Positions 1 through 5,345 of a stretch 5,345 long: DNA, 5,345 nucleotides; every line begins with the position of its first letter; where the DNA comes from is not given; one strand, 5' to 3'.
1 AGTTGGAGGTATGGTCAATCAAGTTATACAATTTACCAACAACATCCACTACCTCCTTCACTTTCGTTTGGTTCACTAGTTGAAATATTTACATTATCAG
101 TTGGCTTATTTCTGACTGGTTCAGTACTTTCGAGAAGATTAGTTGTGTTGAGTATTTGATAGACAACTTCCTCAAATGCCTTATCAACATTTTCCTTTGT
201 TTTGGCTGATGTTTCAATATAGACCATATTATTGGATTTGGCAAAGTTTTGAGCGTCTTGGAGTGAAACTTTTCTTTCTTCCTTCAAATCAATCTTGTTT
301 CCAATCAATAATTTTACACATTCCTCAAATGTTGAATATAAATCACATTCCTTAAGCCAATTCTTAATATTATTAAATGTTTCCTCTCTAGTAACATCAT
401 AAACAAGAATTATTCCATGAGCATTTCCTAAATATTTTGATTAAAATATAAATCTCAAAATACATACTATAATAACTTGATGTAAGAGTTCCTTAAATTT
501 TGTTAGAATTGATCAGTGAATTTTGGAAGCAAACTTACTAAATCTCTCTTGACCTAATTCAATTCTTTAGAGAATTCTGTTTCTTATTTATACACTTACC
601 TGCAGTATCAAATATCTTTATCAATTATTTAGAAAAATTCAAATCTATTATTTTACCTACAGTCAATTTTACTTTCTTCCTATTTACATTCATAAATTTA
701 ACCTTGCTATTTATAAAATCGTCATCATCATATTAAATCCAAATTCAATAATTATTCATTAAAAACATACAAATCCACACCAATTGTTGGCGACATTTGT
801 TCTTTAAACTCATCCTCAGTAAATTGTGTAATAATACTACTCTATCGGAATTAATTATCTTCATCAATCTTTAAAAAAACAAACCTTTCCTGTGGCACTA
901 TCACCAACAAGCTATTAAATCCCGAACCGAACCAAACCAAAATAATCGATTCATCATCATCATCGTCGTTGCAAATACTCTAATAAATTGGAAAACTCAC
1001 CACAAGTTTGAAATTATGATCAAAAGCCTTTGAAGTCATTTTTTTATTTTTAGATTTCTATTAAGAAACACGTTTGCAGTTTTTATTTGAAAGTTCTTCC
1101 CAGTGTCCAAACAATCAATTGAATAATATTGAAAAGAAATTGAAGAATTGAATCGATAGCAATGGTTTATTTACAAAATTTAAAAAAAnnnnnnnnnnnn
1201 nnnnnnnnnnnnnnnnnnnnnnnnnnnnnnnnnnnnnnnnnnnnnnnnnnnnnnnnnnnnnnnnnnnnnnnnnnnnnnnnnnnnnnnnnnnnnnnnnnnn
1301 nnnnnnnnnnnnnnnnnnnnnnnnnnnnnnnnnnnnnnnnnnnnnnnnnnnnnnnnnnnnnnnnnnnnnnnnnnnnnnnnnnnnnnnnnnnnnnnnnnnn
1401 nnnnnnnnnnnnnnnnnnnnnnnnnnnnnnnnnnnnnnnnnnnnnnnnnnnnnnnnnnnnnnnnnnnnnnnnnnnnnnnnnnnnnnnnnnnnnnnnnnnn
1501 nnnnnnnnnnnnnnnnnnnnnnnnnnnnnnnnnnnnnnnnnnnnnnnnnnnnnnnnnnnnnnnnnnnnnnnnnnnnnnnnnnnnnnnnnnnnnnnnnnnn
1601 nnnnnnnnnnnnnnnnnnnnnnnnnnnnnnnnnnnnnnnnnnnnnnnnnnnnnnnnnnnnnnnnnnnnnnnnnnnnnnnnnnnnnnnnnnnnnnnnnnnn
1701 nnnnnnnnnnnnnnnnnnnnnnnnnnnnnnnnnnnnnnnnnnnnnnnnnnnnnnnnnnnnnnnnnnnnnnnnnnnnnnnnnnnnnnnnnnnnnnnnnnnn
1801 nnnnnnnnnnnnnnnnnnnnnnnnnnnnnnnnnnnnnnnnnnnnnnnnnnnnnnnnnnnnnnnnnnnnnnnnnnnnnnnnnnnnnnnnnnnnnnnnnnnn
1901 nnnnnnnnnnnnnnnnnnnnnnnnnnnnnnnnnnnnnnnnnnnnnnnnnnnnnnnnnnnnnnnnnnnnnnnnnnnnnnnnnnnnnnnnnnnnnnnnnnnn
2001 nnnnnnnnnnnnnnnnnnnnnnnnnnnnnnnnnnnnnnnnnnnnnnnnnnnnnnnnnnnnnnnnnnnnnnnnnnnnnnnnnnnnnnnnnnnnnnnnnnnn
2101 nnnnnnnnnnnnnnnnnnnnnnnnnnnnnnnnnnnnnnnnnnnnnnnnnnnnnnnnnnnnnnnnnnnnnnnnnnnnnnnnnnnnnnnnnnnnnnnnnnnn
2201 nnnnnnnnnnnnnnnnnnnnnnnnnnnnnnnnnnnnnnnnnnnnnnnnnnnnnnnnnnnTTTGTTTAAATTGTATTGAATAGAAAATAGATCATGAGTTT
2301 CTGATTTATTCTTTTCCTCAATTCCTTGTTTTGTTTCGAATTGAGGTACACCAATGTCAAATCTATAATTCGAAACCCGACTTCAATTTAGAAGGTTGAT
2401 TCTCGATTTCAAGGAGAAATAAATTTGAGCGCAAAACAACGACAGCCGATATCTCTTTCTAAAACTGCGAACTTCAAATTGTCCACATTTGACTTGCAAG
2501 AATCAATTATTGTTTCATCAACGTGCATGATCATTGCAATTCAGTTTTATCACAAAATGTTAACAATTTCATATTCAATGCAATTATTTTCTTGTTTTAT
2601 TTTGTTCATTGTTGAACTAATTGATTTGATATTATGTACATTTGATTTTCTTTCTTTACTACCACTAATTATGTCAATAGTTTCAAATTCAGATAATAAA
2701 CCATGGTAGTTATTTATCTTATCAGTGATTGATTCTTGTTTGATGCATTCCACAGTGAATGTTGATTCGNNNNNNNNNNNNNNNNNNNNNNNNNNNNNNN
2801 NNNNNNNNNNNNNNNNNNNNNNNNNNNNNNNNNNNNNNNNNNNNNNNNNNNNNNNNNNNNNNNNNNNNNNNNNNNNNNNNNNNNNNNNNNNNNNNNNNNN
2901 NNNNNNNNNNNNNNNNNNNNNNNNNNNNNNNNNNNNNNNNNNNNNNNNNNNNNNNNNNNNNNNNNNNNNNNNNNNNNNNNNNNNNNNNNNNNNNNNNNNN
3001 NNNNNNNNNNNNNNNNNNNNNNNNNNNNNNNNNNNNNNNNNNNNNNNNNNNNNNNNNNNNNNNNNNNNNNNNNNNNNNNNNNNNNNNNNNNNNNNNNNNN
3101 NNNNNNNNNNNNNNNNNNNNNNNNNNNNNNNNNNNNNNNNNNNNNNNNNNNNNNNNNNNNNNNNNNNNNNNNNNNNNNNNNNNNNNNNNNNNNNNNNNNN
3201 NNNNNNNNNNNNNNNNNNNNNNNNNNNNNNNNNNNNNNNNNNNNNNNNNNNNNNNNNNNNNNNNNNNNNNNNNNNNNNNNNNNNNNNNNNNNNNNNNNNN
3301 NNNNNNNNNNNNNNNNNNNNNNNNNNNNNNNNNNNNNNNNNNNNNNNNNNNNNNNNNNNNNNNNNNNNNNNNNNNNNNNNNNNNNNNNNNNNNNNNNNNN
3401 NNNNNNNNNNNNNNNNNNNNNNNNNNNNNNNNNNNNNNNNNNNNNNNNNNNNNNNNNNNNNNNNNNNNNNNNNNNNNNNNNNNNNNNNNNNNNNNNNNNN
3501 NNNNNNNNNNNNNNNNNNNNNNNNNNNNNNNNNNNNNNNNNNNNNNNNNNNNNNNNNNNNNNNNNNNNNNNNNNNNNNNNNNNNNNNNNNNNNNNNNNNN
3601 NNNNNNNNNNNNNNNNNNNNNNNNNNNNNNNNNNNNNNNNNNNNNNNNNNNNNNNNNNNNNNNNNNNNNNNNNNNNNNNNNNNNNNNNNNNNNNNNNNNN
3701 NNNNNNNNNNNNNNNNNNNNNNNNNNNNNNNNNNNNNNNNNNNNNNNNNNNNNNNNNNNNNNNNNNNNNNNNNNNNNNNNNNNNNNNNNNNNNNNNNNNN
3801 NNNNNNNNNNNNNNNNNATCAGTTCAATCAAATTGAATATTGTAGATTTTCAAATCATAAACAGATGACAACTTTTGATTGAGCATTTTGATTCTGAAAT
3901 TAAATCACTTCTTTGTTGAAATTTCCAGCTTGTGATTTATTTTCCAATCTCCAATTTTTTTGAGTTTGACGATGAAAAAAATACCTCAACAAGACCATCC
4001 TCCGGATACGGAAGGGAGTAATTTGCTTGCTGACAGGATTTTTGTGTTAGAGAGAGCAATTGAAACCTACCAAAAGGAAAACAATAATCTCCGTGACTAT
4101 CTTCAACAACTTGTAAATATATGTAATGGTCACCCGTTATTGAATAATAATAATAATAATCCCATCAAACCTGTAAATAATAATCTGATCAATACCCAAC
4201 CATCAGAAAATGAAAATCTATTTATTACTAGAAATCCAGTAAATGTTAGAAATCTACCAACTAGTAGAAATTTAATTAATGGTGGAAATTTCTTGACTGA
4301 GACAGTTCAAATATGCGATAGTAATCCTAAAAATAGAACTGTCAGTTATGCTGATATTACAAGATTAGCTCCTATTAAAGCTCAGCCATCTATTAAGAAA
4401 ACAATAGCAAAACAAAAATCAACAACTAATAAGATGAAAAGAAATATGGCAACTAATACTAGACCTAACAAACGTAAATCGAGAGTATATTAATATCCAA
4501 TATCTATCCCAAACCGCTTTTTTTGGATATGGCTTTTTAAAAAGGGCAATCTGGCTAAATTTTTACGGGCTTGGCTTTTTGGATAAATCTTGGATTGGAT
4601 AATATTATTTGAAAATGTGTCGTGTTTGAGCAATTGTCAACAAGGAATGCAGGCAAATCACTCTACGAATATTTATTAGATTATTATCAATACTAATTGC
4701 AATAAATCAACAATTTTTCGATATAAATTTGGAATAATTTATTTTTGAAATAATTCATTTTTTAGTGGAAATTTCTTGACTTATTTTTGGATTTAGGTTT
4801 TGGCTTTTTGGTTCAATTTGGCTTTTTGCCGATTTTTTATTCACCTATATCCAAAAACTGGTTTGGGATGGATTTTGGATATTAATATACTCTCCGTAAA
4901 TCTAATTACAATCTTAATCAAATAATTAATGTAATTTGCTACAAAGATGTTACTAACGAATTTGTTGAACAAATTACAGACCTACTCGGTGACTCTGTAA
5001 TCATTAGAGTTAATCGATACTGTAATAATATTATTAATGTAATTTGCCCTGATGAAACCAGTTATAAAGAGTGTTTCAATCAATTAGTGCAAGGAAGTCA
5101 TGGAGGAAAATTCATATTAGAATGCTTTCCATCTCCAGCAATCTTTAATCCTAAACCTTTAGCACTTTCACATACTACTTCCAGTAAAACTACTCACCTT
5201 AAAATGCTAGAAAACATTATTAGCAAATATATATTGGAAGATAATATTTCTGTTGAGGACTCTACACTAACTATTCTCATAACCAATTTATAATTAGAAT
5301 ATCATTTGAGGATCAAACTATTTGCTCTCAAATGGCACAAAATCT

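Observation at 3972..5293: Host ORF is restored exactly by virtual excision; the gene is either disrupted or the MITE has been intronized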

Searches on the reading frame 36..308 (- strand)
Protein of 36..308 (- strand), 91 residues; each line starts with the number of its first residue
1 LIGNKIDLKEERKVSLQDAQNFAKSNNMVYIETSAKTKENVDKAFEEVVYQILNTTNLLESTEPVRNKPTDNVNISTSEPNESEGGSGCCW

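Call 5: search_protein_families(library=pfam, max_evalue=1, proteins=[window:36-308:-])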
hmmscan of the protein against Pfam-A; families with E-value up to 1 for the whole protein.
seq(91 aa): 3 families
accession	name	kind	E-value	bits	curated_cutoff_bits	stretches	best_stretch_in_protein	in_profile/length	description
PF00071.28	Ras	-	1.6e-15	57.5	21.6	1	1-53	109-161/162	Ras family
PF18471.6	Ribosomal_L27_C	-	0.021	14.7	25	1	15-82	78-145/240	Ribosomal L27 protein C-terminal domain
PF07759.17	DUF1615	-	0.061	12.9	25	1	29-81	85-139/319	Protein of unknown function (DUF1615)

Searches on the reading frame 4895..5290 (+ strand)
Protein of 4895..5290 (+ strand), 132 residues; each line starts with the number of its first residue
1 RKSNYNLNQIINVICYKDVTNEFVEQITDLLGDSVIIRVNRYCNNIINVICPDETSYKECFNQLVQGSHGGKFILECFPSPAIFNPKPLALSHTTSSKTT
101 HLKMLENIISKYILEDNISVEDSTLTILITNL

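Call 21: search_protein_representatives(protein=window:4895-5290:+)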
Query: 132 residues. Proteins with E-value up to 0.001 (for the whole library): 3; up to 1e-10: 1; up to 1e-30: 0. The best 3 are listed.
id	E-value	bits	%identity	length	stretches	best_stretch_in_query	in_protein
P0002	4.2e-13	65.8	34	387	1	4-118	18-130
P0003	1.3e-08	51.3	26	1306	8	56-84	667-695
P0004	4.1e-07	46.5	30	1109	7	50-103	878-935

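Call 24: find_homologous_proteins(query=P0002, max_evalue=0.01)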
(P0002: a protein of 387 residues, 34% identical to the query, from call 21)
Query P0002 (387 aa): 2 proteins with E <= 0.01 among 1911 candidates.
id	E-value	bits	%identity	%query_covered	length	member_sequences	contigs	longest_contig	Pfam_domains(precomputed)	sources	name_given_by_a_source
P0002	5.7e-250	846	100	100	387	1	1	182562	-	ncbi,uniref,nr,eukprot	ncbi:predicted protein [Naegleria gruberi]|uniref:Predicted protein n=1 Tax=Naegleria gruberi TaxID=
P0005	8.7e-249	842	100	100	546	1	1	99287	-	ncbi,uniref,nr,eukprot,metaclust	ncbi:predicted protein [Naegleria gruberi]|uniref:Predicted protein n=1 Tax=Naegleria gruberi TaxID=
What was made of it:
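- The paralog also exists as two near-identical copies on two large scaffolds (call 24). The paralog is also duplicated on two large scaffolds (call 24).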

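Call 28: find_encoding_contigs(protein=P0005, flank=10000, max_places=6)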
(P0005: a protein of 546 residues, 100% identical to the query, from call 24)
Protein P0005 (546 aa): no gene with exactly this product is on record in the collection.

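Call 40: search_protein_families(library=pfam, max_evalue=1, proteins=[P0005, window:4895-5290:+])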
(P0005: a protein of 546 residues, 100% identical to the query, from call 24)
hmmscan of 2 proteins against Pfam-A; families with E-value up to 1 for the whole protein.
P0005 (546 aa): 1 family
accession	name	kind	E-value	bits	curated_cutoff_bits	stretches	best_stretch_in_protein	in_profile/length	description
PF23457.1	LysM2_NFP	-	0.67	10.5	36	0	444-464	23-43/56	NFP LysM2 domain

window:4895-5290:+ (132 aa): 0 families

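Call 45: list_cluster_members(proteins=[P0001, P0002, P0005])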
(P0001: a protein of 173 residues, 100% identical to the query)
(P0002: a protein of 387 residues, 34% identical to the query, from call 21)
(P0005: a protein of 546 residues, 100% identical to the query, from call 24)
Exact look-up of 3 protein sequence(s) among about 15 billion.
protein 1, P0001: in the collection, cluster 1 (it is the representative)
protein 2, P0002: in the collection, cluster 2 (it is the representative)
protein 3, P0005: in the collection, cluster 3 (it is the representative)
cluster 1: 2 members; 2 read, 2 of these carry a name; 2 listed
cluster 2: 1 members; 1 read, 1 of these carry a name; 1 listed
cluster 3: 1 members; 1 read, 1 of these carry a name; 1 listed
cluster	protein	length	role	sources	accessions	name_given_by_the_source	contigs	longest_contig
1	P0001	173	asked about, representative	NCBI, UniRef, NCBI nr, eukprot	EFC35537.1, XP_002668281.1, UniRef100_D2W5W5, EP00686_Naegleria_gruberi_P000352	predicted protein [Naegleria gruberi] | Predicted protein n=1 Tax=Naegleria gruberi TaxID=5762 RepID=D2W5W5_NAEGR | uncharacterized protein NAEGRDRAFT_76809 [Naegleria gruberi]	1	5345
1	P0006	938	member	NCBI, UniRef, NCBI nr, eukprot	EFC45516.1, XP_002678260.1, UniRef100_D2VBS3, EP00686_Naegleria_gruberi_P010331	predicted protein [Naegleria gruberi] | Predicted protein n=1 Tax=Naegleria gruberi TaxID=5762 RepID=D2VBS3_NAEGR | uncharacterized protein NAEGRDRAFT_66315 [Naegleria gruberi]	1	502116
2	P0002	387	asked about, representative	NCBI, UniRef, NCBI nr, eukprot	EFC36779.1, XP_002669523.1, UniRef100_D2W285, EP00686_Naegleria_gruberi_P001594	predicted protein [Naegleria gruberi] | Predicted protein n=1 Tax=Naegleria gruberi TaxID=5762 RepID=D2W285_NAEGR | uncharacterized protein NAEGRDRAFT_75497 [Naegleria gruberi]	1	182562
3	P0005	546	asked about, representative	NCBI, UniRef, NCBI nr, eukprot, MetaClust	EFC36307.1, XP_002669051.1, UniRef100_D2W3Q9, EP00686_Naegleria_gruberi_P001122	predicted protein [Naegleria gruberi] | Predicted protein n=1 Tax=Naegleria gruberi TaxID=5762 RepID=D2W3Q9_NAEGR | uncharacterized protein NAEGRDRAFT_60033 [Naegleria gruberi]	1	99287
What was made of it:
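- Tried and rejected: The intact copy was hidden inside the 90% cluster of P0001 and appeared only through list_cluster_members (call 45).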

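Call 46: predict_structure(alignment_id=A1)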
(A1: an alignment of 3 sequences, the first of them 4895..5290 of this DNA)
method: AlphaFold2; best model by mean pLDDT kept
length: 132 residues; sequences in the alignment: 3
mean_pLDDT: 62.5   pTM: 0.55
mean pLDDT of the five models: 62.5, 62.5, 57.9, 53.6, 44.5
residues with pLDDT >= 90: 0; 70-90: 51; 50-70: 42; < 50: 39
segments of 3 or more residues with pLDDT < 50: 1-3, 69-71, 83-99, 119-132
pLDDT, mean of each block of 10 residues (from residue 1): 59 75 81 81 75 83 68 58 44 44 54 52 43 35
secondary structure, 60 per line:
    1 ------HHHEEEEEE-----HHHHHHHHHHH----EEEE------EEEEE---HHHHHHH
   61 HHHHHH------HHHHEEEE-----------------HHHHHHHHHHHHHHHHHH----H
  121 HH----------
elements in order: E10-15 H21-31 E36-39 E46-50 H54-66 H73-76 E77-80 H98-115
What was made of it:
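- On Non-LTR retrotransposon (applied to the interrupted ORF): RRM topology in an AF2 model of mean pLDDT 62.5 (call 46).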

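Call 50: search_protein_families(library=pfam, max_evalue=1, proteins=[P0006])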
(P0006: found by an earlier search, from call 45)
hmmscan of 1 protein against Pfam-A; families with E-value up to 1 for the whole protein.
P0006 (938 aa): 6 families
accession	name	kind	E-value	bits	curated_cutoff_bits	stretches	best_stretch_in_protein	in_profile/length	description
PF00075.30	RNase_H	-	2.3e-07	31.5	25.8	1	651-720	5-69/141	RNase H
PF22560.2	GMT-wHTH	-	0.055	14.4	27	1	380-427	22-66/82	GMT-like wHTH domain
PF14493.12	HTH_40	-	0.14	12.9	27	1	305-357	24-76/89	Helix-turn-helix domain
PF16858.11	CNDH2_C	-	0.19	12.2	32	1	634-739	34-124/130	Condensin II complex subunit CAP-H2 or CNDH2, C-terminal wHTH domain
PF11682.14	Zn_ribbon_11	-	0.52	10.4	24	0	605-619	16-30/37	Probable zinc-ribbon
PF10046.14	BLOC1_2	-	0.7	10.7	33.4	0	424-468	21-65/96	Biogenesis of lysosome-related organelles complex-1 subunit 2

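Call 53: fold_search(model_id=the predicted structure, library=pdb)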
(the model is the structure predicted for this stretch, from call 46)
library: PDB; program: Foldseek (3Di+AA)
matches with E <= 10: 1569; with E <= 0.001: 0
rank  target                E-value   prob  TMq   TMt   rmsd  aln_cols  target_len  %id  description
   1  5wpa_A                2.6e-03  0.99  0.40  0.26  13.9       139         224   12  Structure of human SFPQ/PSPC1 heterodimer (released 2018-03-21)
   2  9gni_AB               3.3e-03  0.99  0.39  0.22  13.3       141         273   11  NONO/SFPQ filament: composite structure (released 2025-09-17)
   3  4wij_A                4.5e-03  0.97  0.40  0.20  15.6       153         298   14  HUMAN SPLICING FACTOR, CONSTRUCT 1 (released 2015-04-01)
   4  7pu5_E                6.9e-03  0.98  0.40  0.25  12.9       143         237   10  Structure of SFPQ-NONO complex (released 2022-03-16)
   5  9l5s_0                7.4e-03  0.99  0.42  0.22  12.3       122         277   16  Cryo-EM structure of the thermophile spliceosome (state B*Q1) (released 2025-03-12)
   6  7lru                  7.4e-03  0.98  0.41  0.24  13.7       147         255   12  Crystal structure of SFPQ-NONO-SFPQ chimeric protein homodimer (released 2021-05-12)
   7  9glc_CE               8.4e-03  0.97  0.39  0.31  14.2       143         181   12  NONO/SFPQ filament: local refinement central units (strand 1) (released 2025-09-10)
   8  9gni_DB               8.4e-03  0.97  0.39  0.24  13.3       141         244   11  NONO/SFPQ filament: composite structure (released 2025-09-17)
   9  9gni_DE               8.9e-03  0.96  0.41  0.26  13.3       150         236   11  NONO/SFPQ filament: composite structure (released 2025-09-17)
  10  4wik_A                1.0e-02  0.96  0.38  0.25  14.1       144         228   12  HUMAN SPLICING FACTOR, CONSTRUCT 2 (released 2015-04-01)
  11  9gni_CD               1.0e-02  0.95  0.38  0.23  13.4       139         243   12  NONO/SFPQ filament: composite structure (released 2025-09-17)
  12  7pu5_I                1.1e-02  0.97  0.39  0.25  13.1       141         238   11  Structure of SFPQ-NONO complex (released 2022-03-16)
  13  9qxz_B                1.1e-02  0.96  0.39  0.23  13.7       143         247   12  Structure of human NONO bound to (R)-SKBG-1 in p212121 (released 2025-12-17)
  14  6wmz_B                1.1e-02  0.96  0.40  0.25  13.0       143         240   11  Crystal structure of human SFPQ/NONO complex (released 2021-04-28)
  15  9qxz_F                1.1e-02  0.95  0.39  0.24  13.3       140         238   11  Structure of human NONO bound to (R)-SKBG-1 in p212121 (released 2025-12-17)
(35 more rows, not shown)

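Call 55: find_encoding_contigs(protein=P0006, flank=10000, max_places=6)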
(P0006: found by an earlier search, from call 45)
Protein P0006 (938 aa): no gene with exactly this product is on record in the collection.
